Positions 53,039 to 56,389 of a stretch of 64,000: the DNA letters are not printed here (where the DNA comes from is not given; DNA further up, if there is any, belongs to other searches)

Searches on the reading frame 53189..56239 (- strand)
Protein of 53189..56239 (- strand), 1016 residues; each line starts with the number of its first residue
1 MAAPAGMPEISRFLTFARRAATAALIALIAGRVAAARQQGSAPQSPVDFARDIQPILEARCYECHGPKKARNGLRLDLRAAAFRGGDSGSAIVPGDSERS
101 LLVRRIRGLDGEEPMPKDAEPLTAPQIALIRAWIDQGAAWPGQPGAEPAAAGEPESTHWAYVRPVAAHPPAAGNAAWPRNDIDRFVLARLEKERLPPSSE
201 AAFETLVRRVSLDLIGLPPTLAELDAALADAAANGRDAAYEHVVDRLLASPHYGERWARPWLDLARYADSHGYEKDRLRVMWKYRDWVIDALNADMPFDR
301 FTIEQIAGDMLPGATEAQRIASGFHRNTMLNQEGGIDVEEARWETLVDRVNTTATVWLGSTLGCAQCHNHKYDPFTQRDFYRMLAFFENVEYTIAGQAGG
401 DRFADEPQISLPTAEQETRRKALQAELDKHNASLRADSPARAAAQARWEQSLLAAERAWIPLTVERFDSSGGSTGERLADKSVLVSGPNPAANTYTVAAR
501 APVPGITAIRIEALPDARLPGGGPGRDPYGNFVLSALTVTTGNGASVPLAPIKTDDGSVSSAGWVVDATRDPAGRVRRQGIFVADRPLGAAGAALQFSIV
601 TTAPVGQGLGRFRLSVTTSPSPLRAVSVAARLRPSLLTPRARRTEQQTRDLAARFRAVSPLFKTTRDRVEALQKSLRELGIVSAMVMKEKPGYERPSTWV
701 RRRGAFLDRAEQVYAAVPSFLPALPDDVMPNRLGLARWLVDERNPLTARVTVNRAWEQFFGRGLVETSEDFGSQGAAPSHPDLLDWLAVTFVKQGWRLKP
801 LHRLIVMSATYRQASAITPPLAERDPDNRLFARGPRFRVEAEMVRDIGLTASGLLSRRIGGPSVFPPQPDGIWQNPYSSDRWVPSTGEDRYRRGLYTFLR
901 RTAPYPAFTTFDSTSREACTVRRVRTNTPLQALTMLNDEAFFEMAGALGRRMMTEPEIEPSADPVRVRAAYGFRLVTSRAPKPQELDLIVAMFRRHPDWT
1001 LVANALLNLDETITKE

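Call 73: search_protein_families(library=pfam, proteins=[window:53189-56239:-], max_evalue=0.0001)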
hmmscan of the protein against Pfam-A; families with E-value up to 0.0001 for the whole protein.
window:53189-56239:- (1016 aa): 3 families
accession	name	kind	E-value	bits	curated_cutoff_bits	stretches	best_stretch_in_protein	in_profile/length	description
PF07587.16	PSD1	-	3.2e-98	328.4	28.5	1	731-991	1-242/244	Protein of unknown function (DUF1553)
PF07583.16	PSCyt2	-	2.3e-85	286.3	29.8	1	182-391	2-208/209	Protein of unknown function (DUF1549)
PF07635.16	PSCyt1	-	5.2e-16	59.4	22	1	61-118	1-58/59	Planctomycete cytochrome C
